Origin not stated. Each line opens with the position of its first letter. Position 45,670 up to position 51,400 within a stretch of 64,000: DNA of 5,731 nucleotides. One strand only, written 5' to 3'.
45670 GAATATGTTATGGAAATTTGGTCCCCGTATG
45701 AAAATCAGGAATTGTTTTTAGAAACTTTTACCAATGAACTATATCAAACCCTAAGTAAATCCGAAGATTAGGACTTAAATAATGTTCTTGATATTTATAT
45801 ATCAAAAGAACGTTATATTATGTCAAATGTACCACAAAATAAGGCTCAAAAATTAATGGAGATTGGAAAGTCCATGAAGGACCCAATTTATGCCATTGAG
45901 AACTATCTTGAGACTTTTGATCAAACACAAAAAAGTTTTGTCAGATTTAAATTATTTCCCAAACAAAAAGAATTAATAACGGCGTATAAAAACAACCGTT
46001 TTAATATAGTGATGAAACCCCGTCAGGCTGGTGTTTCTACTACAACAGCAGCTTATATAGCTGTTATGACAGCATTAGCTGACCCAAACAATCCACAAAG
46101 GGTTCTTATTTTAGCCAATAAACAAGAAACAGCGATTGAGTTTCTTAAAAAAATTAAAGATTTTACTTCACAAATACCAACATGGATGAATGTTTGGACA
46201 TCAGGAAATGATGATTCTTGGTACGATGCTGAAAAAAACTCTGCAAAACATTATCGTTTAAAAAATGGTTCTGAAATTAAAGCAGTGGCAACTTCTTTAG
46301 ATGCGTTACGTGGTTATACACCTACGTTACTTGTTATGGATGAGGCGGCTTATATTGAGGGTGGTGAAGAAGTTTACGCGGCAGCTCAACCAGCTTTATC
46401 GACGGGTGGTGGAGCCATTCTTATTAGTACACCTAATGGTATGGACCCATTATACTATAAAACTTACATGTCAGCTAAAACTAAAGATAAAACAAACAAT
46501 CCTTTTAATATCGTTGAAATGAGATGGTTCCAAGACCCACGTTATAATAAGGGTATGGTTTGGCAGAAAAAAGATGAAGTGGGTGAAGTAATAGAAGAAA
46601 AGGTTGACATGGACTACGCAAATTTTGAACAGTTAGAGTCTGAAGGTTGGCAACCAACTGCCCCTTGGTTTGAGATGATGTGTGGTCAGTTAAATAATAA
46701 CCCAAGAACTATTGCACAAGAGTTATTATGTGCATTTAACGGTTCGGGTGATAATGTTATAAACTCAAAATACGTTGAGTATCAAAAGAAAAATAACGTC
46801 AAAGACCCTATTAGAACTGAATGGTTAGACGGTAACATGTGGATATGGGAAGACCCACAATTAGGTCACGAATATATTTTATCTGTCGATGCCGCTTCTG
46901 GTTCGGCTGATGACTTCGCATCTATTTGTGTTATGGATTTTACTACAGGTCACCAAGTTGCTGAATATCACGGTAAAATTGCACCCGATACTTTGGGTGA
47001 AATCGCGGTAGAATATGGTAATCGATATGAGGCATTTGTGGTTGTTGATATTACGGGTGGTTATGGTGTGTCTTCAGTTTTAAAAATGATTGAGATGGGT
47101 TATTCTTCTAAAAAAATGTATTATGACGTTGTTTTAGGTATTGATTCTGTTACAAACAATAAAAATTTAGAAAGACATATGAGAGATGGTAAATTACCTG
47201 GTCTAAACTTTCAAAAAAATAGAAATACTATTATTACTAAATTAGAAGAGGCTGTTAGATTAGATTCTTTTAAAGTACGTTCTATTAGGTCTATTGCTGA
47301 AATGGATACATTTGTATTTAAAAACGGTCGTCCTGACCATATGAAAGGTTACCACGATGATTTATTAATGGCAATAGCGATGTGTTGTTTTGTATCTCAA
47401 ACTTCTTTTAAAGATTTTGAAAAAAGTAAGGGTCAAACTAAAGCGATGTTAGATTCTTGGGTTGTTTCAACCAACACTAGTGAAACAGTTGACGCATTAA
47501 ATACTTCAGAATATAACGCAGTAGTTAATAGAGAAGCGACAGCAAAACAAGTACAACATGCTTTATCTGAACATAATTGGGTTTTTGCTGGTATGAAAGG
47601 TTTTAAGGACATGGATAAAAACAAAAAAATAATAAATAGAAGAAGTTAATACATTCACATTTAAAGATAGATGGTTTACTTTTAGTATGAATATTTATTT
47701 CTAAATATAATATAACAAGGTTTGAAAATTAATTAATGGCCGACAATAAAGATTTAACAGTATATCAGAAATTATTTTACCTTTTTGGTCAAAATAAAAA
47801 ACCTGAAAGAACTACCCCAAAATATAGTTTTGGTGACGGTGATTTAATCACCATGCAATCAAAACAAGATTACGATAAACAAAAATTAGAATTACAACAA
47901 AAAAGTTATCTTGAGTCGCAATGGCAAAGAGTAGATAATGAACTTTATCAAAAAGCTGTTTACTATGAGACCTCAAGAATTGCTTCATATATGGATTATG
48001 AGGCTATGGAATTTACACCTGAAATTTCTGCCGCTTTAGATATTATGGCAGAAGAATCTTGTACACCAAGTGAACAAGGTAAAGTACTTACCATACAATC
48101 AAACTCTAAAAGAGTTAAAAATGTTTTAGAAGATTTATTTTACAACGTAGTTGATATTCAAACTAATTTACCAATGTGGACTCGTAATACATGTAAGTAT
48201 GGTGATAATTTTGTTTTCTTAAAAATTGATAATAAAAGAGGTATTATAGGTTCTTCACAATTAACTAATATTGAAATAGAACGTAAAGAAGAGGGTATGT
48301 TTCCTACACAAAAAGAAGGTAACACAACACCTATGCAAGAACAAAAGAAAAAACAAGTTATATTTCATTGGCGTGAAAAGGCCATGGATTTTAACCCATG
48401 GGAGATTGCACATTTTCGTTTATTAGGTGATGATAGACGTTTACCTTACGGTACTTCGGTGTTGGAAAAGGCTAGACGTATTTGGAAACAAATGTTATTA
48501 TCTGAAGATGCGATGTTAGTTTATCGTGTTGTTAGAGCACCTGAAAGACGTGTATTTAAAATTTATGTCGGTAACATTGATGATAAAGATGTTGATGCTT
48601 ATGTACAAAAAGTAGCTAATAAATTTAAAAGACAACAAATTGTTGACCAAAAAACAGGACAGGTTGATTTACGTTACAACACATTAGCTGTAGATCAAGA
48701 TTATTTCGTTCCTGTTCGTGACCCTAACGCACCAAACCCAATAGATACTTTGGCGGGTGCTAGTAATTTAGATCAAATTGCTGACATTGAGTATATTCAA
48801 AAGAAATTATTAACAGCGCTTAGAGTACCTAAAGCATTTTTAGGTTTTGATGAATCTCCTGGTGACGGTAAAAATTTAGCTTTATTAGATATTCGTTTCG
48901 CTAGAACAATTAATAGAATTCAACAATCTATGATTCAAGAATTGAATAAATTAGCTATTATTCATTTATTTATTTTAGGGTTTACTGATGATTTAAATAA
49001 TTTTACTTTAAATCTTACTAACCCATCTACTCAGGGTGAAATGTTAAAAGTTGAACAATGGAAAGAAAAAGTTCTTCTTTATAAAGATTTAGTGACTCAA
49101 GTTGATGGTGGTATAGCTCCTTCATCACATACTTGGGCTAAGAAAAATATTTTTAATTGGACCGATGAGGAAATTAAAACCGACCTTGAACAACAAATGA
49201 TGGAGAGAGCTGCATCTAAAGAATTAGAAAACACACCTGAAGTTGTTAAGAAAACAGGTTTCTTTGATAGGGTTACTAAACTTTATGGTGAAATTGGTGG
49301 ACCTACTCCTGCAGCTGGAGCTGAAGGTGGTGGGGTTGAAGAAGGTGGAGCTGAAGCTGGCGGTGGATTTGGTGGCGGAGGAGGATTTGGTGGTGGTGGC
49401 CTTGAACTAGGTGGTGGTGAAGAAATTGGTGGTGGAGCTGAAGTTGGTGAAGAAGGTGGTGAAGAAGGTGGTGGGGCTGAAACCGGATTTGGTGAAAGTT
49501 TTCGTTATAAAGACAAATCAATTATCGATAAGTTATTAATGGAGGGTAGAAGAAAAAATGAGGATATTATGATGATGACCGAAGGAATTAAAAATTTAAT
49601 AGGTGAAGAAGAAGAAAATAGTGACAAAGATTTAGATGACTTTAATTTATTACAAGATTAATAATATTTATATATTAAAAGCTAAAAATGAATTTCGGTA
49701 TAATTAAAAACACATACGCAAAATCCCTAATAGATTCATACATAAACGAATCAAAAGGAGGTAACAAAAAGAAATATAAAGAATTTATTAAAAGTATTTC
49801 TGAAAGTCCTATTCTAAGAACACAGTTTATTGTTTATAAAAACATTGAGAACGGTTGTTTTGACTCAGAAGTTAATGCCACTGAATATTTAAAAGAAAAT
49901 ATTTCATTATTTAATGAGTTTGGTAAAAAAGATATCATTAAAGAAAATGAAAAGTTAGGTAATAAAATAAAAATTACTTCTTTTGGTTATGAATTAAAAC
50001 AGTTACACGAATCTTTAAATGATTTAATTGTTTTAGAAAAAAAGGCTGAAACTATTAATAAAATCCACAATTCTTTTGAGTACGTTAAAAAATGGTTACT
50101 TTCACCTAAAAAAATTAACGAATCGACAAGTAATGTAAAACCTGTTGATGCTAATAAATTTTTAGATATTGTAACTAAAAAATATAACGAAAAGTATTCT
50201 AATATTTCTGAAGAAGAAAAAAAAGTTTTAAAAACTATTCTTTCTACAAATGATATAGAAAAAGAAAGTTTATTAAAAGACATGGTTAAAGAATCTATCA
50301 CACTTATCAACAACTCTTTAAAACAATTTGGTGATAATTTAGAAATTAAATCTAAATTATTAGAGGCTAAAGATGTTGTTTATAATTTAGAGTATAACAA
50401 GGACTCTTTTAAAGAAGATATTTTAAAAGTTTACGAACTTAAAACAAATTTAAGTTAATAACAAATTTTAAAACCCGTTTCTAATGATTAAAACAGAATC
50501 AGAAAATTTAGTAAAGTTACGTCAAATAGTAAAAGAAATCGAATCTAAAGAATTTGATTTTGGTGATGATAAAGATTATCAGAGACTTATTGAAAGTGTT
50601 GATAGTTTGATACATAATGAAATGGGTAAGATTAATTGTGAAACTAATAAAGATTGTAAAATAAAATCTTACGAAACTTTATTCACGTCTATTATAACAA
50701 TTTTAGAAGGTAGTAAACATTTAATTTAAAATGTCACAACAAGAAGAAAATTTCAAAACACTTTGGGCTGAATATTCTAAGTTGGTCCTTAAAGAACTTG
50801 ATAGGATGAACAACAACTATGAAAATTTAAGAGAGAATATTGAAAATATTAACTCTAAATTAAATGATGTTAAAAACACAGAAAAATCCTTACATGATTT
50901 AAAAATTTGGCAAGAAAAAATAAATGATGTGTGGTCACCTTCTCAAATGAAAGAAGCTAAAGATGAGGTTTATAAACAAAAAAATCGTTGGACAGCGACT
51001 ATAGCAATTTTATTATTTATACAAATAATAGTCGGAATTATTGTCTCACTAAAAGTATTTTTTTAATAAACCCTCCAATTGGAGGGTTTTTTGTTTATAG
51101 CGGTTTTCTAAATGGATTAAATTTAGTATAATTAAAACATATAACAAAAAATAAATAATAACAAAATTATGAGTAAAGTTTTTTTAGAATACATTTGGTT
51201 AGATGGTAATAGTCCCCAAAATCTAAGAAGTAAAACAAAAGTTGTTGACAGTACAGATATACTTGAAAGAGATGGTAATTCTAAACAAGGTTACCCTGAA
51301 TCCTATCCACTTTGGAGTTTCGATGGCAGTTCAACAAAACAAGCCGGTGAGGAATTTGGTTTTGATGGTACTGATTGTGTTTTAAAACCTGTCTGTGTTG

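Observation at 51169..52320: Glutamine synthetase type II gene embedded in the head morphogenesis module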

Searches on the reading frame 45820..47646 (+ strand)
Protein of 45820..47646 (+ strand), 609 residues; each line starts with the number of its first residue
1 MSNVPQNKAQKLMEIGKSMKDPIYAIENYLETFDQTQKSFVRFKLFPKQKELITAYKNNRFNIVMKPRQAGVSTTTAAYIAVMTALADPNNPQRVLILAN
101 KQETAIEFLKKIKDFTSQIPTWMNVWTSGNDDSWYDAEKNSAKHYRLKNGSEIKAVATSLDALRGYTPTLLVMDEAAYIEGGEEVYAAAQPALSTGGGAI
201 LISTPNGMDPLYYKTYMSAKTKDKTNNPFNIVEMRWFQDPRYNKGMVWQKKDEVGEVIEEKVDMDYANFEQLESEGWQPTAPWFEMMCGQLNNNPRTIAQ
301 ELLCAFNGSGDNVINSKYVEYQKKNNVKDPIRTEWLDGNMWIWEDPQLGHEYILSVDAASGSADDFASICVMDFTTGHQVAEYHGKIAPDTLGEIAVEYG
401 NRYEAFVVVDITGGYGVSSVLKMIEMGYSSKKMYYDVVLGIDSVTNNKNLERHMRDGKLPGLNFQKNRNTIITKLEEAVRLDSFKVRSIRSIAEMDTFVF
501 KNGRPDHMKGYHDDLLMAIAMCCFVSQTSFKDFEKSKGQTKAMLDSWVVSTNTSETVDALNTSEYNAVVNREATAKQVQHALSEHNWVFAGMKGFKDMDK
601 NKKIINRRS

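Call 9: search_protein_families(library=phrogs, proteins=[window:45820-47646:+], max_evalue=0.001)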
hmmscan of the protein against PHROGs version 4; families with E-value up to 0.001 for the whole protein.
window:45820-47646:+ (609 aa): 9 families
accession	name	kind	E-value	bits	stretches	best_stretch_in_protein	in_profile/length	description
phrog_2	-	head and packaging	1.2e-46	160.9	1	38-596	260-643/807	terminase large subunit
phrog_5989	-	head and packaging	1.2e-26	94.7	1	6-187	105-266/347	terminase large subunit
phrog_7579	-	head and packaging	3.1e-18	66.9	1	47-223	5-165/239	terminase large subunit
phrog_36964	-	head and packaging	2e-14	53.6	1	74-207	436-559/890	terminase large subunit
phrog_9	-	head and packaging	4.8e-11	43.2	1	28-217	190-373/812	terminase large subunit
phrog_24361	-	head and packaging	9.9e-08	32.9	1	380-539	1-150/162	terminase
phrog_26724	-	unknown function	7.8e-07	29.8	1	19-204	10-182/192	-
phrog_3746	-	head and packaging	1.1e-06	29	1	35-178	132-260/374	terminase large subunit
phrog_38407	-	unknown function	6.3e-05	23.1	1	338-519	168-341/370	-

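Call 10: search_protein_families(library=pfam, proteins=[window:45820-47646:+], max_evalue=0.001)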
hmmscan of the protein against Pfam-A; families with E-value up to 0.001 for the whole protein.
window:45820-47646:+ (609 aa): 3 families
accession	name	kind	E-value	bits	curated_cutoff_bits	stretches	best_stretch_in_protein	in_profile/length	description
PF03237.21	Terminase_6N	-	1.9e-07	31.4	22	1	64-315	2-209/215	Terminase large subunit, T4likevirus-type, N-terminal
PF03354.21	TerL_ATPase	-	0.00049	20.3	23.7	0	68-205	30-161/178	Terminase large subunit, ATPase domain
PF05876.18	GpA_ATPase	-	0.00065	19.9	25.6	0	41-178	7-139/247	Phage terminase large subunit gpA, ATPase domain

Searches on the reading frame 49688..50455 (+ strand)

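Call 3: search_protein_families(library=pfam, proteins=[window:49688-50455:+], max_evalue=0.01)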
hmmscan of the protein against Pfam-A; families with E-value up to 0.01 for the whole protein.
window:49688-50455:+ (256 aa): 0 families

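Call 9: search_protein_families(library=phrogs, proteins=[window:49688-50455:+], max_evalue=0.001)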
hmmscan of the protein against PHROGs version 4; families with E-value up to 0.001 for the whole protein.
window:49688-50455:+ (256 aa): 0 families

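Call 35: search_protein_families(library=phrogs, proteins=[window:49688-50455:+], max_evalue=5)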
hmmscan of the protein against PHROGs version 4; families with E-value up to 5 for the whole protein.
window:49688-50455:+ (256 aa): 4 families
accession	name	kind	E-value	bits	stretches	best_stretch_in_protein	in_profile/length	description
phrog_16063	-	unknown function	0.021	16.4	1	172-216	5-48/76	-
phrog_14969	-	unknown function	0.45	12.1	1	19-65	14-61/83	-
phrog_14192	-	unknown function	0.54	10.9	1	120-138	14-32/38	-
phrog_15958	-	unknown function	0.72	10.8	1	161-226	8-72/84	-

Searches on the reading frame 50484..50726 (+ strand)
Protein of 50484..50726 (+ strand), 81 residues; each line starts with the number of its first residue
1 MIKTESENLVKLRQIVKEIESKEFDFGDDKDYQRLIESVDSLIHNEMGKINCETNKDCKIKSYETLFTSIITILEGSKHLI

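Call 3: search_protein_families(library=pfam, proteins=[window:50484-50726:+], max_evalue=0.01)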
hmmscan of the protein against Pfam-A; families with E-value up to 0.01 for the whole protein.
window:50484-50726:+ (81 aa): 1 family
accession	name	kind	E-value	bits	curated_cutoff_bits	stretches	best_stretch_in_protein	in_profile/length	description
PF06391.18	MAT1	-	0.0013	19.1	25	1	13-71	24-81/201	CDK-activating kinase assembly factor MAT1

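Call 35: search_protein_families(library=phrogs, proteins=[window:50484-50726:+], max_evalue=5)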
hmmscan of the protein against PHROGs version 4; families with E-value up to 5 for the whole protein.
window:50484-50726:+ (81 aa): 1 family
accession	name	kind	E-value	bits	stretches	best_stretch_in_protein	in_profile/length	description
phrog_1937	-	unknown function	0.11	13.3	1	53-73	3-23/67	-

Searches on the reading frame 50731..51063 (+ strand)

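Call 3: search_protein_families(library=pfam, proteins=[window:50731-51063:+], max_evalue=0.01)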
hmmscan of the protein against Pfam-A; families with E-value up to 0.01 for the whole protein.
window:50731-51063:+ (111 aa): 2 families
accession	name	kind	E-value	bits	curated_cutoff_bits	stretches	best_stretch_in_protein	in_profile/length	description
PF15188.11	CCDC-167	-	4.7e-05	24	27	1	19-97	2-77/84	Coiled-coil domain-containing protein 167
PF04906.18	Tweety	-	0.0003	20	31.8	1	17-103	139-220/431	Tweety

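Call 35: search_protein_families(library=phrogs, proteins=[window:50731-51063:+], max_evalue=5)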
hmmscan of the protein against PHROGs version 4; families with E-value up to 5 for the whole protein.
window:50731-51063:+ (111 aa): 17 families
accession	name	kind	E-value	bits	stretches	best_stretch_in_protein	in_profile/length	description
phrog_2703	-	unknown function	0.0032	17.9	1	16-102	144-232/265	-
phrog_24307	-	unknown function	0.0076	17.3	1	21-52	58-89/136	-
phrog_9373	-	unknown function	0.0094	16.2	1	6-107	172-274/388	-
phrog_30968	-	unknown function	0.011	14.4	1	12-105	866-959/1347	-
phrog_29841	-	unknown function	0.028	15.7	1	16-60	51-94/105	-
phrog_28204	-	unknown function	0.041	15.2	1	1-61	1-60/95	-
phrog_10512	-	head and packaging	0.051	13.8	1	8-83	130-218/444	virion structural protein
phrog_726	-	unknown function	0.083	13.8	1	16-53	69-102/154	-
phrog_10171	-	unknown function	0.19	13.2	1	4-65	7-67/129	-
phrog_21243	-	unknown function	0.2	12.7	1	77-103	1-27/145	-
phrog_658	-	unknown function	0.21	12.1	1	62-105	9-55/161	-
phrog_5553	-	unknown function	0.24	12.7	1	20-66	41-88/114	-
phrog_6631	-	unknown function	0.24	11.8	1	16-84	41-103/251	-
phrog_2990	-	unknown function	0.64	11.2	0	25-108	30-128/133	-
phrog_689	-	lysis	1.1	10.6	1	26-107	7-84/91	holin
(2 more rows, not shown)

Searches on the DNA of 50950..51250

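Call 74: search_rna_families(source=window, start=50950, end=51250, threshold=evalue, max_evalue=10)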
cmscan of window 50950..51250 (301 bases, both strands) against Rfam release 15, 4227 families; matches with E-value up to 10: 17.
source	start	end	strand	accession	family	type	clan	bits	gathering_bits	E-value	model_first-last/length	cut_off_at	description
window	51036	51095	+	RF01859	Phe_leader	Cis-reg; leader;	-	31.1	55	0.0016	1-125/125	no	Phenylalanine leader peptide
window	50971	51092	+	RF01816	RsaA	Gene; sRNA;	-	28.2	50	0.0056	1-134/134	no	RNA Staph. aureus A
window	51062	51128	-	RF01859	Phe_leader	Cis-reg; leader;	-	26.7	55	0.015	1-125/125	no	Phenylalanine leader peptide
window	51036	51098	+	RF02064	STnc370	Gene; sRNA;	-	24.8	54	0.32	1-71/71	no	Enterobacterial sRNA STnc370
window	50996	51099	+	RF01772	rnk_pseudo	Cis-reg; leader;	-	21.7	55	0.15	1-108/108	no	Pseudomonas rnk leader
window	50983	51095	+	RF00513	Trp_leader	Cis-reg; leader;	-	21.6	41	0.035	1-100/100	no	Tryptophan operon leader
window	51021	51105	+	RF02732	JA04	Gene; sRNA;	-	20.6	81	1.1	1-81/81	no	Aggregatibacter sRNA JA04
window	51043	51116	+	RF01455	DPB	Cis-reg;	-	19.5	40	1.1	1-86/86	no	Stem loopII regulatory element in POLB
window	51034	51110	+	RF01770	rimP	Cis-reg; leader;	-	18.8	47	0.92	1-102/102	no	Gammaprotebacteria rimP leader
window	50953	51094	+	RF01470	rli38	Gene; sRNA;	-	18.2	49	3.4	1-150/150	no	Listeria sRNA rli38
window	51004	51082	+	RF02900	AaHKsRNA82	Gene; sRNA;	-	16.7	51.4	6.1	1-81/81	no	Aggregatibacter sRNA 82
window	51068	51090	+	RF00372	sroH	Gene; sRNA;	-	15.7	80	0.092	139-161/161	no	sroH RNA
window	51047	51092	+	RF02607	AbsR25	Gene; sRNA;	-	14.9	47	3.2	1-164/164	no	Acinetobacter sRNA 25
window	51015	51093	+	RF02573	LLnc147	Gene; sRNA;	-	14.7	127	3.9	1-102/102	no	Lactococcus lactis non-coding RNA 147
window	51069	51110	-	RF02236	asX2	Gene; sRNA;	-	13.8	70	2.8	1-87/87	no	Xanthomonas sRNA asX2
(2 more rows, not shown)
